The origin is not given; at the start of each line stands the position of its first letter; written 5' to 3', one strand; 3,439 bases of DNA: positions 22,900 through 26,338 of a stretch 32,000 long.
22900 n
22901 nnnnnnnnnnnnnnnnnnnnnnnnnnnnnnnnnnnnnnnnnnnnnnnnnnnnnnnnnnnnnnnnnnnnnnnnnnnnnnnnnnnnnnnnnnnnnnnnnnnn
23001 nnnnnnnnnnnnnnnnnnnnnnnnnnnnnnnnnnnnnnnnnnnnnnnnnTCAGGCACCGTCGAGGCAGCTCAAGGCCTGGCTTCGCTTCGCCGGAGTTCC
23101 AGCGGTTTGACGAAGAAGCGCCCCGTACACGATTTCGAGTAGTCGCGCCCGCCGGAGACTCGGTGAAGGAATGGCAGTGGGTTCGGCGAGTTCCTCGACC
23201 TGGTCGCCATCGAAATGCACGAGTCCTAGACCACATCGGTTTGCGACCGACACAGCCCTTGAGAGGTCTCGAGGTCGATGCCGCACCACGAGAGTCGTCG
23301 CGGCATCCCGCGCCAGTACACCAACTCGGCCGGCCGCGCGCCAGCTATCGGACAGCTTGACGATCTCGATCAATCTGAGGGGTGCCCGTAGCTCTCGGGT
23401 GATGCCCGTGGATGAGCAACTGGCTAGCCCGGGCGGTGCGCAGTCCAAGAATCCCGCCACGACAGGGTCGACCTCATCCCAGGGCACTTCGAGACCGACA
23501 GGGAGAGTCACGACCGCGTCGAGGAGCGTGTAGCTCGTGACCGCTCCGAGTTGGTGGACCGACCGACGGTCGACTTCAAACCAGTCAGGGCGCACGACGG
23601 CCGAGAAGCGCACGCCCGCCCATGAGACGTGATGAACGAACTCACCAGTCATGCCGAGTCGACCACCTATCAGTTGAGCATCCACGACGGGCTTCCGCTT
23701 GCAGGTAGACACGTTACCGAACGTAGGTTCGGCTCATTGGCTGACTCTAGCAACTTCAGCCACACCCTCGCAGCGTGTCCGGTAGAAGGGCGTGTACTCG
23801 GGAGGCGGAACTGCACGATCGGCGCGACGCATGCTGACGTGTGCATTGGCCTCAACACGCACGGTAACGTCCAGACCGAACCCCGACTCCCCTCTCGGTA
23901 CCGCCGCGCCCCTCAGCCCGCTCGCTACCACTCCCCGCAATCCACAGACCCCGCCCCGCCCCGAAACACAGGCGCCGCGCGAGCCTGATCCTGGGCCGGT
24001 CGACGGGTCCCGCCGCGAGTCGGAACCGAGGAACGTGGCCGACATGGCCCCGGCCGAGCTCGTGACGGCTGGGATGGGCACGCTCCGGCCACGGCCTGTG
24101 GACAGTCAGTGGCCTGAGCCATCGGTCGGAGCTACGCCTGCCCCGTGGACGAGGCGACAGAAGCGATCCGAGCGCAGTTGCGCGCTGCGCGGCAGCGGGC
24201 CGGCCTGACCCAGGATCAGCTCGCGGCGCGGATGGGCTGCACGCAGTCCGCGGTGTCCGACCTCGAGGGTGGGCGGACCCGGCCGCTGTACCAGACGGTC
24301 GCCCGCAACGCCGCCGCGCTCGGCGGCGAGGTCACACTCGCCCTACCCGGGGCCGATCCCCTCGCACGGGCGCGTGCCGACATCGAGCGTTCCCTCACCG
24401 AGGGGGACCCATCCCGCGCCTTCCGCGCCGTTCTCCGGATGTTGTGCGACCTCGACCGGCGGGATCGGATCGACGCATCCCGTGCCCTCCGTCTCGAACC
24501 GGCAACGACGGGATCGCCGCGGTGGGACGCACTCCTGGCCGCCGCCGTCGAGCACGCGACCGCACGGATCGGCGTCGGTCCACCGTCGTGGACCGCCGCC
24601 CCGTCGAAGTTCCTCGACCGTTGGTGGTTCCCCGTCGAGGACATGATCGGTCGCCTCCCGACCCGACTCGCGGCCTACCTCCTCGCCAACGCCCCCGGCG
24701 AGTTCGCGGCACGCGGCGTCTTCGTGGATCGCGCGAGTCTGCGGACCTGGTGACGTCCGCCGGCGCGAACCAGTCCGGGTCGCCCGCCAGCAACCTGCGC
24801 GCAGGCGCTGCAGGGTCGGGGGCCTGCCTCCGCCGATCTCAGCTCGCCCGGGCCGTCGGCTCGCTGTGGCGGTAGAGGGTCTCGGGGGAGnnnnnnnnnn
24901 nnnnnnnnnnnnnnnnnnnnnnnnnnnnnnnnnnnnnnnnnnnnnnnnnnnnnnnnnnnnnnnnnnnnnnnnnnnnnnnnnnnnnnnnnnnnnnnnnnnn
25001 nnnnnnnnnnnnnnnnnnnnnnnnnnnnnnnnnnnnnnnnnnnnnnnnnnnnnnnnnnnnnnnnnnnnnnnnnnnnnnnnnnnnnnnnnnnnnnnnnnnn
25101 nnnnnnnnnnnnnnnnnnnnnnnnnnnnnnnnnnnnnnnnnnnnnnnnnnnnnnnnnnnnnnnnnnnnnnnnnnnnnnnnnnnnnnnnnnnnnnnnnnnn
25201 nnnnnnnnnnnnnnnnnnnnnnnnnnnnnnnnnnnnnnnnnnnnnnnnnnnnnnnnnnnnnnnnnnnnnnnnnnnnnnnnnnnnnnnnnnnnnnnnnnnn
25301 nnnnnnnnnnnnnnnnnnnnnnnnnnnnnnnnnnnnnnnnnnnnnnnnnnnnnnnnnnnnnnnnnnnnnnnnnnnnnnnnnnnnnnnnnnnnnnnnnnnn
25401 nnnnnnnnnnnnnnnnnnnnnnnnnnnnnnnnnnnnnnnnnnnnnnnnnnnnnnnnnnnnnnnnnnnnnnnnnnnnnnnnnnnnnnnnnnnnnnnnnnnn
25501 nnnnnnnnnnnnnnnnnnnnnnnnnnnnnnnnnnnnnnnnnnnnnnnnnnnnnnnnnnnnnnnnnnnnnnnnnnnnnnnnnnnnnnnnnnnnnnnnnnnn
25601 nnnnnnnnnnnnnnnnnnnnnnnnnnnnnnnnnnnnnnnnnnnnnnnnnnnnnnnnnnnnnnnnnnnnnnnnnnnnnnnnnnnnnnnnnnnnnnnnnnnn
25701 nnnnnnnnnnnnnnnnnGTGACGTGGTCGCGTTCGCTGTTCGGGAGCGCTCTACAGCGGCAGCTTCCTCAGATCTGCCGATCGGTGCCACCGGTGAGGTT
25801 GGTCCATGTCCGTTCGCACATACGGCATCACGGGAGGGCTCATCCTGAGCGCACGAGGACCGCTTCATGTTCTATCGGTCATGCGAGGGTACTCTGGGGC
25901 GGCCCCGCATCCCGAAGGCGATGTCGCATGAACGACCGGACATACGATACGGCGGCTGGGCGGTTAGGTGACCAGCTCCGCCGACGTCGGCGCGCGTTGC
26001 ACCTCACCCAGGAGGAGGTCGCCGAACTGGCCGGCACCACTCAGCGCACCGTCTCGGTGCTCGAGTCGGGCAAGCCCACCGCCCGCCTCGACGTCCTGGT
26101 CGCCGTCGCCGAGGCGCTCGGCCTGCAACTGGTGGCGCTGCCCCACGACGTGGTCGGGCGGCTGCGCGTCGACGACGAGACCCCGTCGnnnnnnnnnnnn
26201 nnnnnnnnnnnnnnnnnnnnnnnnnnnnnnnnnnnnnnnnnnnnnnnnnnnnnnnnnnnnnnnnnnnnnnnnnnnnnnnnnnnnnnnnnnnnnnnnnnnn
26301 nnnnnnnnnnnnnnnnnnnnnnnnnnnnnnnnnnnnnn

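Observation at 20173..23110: Coupled trio of minimal NTase, XRE-HTH/ImmA-type peptidase and TGT/DpdA-like protein: candidate undescribed DNA-modification or defence module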

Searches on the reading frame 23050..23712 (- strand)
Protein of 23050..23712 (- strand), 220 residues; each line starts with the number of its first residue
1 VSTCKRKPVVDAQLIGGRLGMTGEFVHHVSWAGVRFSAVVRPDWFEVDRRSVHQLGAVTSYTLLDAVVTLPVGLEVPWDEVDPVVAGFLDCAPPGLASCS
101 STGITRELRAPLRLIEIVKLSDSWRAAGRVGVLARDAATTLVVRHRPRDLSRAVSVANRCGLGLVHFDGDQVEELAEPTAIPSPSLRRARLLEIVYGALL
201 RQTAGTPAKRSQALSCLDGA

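Call 3: search_protein_families(library=pfam, proteins=[window:23050-23712:-], max_evalue=1)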
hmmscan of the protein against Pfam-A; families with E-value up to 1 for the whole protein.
window:23050-23712:- (220 aa): 0 families

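Call 4: search_protein_families(library=padloc, proteins=[window:23050-23712:-], max_evalue=1)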
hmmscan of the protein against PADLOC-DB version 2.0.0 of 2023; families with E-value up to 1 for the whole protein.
window:23050-23712:- (220 aa): 0 families

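Call 5: search_protein_families(library=ncbifam, proteins=[window:23050-23712:-], max_evalue=1)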
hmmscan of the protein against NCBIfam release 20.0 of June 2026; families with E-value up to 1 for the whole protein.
window:23050-23712:- (220 aa): 0 families

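Call 29: find_homologous_proteins(query=window:23050-23709:-)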
Query window:23050-23709:- (219 aa): 3 proteins with E <= 0.001 among 1732 candidates.
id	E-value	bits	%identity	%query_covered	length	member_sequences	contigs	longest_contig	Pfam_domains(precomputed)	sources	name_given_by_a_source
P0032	2.0e-126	438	100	91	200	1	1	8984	-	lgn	-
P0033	2.0e-112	392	84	96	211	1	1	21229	-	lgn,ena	-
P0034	1.2e-42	164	45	89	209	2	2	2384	-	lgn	-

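Call 70: search_solved_structures(query=A5, max_evalue=10)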
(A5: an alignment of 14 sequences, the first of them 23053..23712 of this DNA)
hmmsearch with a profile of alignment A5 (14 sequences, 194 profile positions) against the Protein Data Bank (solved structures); distinct sequences matched with E-value up to 10: 2.
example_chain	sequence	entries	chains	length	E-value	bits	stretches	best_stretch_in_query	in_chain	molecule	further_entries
5upx_A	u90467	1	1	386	1.4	11.8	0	132-155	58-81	Inosine-5'-monophosphate dehydrogenase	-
5upy_A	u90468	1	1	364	1.5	11.6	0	132-155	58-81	Inosine-5'-monophosphate dehydrogenase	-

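Call 71: search_protein_families(library=pfam, alignment_id=A5, max_evalue=1)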
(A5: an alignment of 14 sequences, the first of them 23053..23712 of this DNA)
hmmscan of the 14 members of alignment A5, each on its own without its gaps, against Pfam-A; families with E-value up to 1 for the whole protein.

A. member 1, window:23053-23712:- (220 aa): 0 families

B. families by the number of members that match (of 14 scanned): 4 families
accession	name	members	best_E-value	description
PF19561.4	DUF6083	1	0.025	Family of unknown function (DUF6083)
PF23186.1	DUF7059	1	0.04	Domain of unknown function (DUF7059)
PF04456.17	DUF503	1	0.056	Protein of unknown function (DUF503)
PF03673.18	UPF0128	1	0.2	Uncharacterised protein family (UPF0128)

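Call 79: predict_structure(alignment_id=A6)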
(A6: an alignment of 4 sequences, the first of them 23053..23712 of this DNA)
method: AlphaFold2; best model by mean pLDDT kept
length: 220 residues; sequences in the alignment: 4
mean_pLDDT: 44.3   pTM: 0.38
mean pLDDT of the five models: 44.3, 44.0, 43.4, 41.4, 37.4
residues with pLDDT >= 90: 0; 70-90: 0; 50-70: 66; < 50: 154
segments of 3 or more residues with pLDDT < 50: 1-42, 44-47, 54-74, 80-97, 106-124, 137-140, 146-148, 182-220
pLDDT, mean of each block of 10 residues (from residue 1): 29 35 41 38 47 40 35 48 43 46 46 37 51 49 50 54 60 63 45 45 40 33
secondary structure, 60 per line:
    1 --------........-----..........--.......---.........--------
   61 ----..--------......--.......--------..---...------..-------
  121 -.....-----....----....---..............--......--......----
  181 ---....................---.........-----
elements in order: E9-16 E22-31 E34-40 H44-52 E75-77 H83-89 E103-105 H122-126 H132-135 E140-143 H147-160 E163-168 E171-176 H184-203 H207-215

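Call 109: search_protein_families(library=phrogs, proteins=[window:23053-23712:-], max_evalue=0.01)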
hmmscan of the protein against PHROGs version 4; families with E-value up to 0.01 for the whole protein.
window:23053-23712:- (220 aa): 0 families

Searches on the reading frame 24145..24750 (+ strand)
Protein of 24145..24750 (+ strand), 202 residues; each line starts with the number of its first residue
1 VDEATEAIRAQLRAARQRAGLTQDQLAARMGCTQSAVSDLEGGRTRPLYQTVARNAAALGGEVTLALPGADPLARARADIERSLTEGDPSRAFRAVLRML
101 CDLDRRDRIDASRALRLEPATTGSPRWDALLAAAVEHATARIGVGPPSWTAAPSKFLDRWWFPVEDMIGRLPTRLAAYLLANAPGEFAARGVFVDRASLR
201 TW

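Call 34: search_protein_families(library=pfam, proteins=[window:24145-24750:+], max_evalue=0.01)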
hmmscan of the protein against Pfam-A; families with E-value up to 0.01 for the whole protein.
window:24145-24750:+ (202 aa): 6 families
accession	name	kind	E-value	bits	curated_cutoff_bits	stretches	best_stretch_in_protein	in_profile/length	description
PF13560.12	HTH_31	-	7.8e-13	49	27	1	9-60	3-55/64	Helix-turn-helix domain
PF01381.28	HTH_3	-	3.9e-10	40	23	1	12-61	1-50/55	Helix-turn-helix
PF13744.12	HTH_37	-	9.8e-05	22.5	27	1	10-64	21-76/80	Helix-turn-helix domain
PF13413.12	HTH_25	-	0.0013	18.9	24.6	1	11-49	1-39/62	Helix-turn-helix domain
PF12844.13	HTH_19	-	0.0014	18.9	30.2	1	12-59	4-51/64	Helix-turn-helix domain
PF13384.12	HTH_23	-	0.0021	18.2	24.6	1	5-38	3-35/50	Homeodomain-like domain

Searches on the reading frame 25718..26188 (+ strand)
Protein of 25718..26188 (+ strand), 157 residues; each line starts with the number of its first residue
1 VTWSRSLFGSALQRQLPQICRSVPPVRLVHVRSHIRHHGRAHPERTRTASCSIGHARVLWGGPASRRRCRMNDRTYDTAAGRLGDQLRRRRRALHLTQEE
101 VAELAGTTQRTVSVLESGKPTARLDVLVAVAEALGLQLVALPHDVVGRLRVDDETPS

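Call 34: search_protein_families(library=pfam, proteins=[window:25718-26188:+], max_evalue=0.01)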
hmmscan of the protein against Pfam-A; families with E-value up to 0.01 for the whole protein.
window:25718-26188:+ (157 aa): 6 families
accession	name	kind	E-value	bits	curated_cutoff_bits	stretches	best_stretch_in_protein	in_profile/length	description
PF01381.28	HTH_3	-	7.1e-13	48.8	23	1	87-139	1-53/55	Helix-turn-helix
PF13560.12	HTH_31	-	3.1e-11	43.9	27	1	82-138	1-58/64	Helix-turn-helix domain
PF12844.13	HTH_19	-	1.9e-05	24.9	30.2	1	86-141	3-58/64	Helix-turn-helix domain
PF13443.12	HTH_26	-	9.8e-05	23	22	1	87-138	2-54/63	Cro/C1-type HTH DNA-binding domain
PF13545.12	HTH_Crp_2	-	0.00091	19.6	27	1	88-113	15-40/70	Crp-like helix-turn-helix domain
PF13744.12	HTH_37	-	0.0014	18.8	27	1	82-138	18-75/80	Helix-turn-helix domain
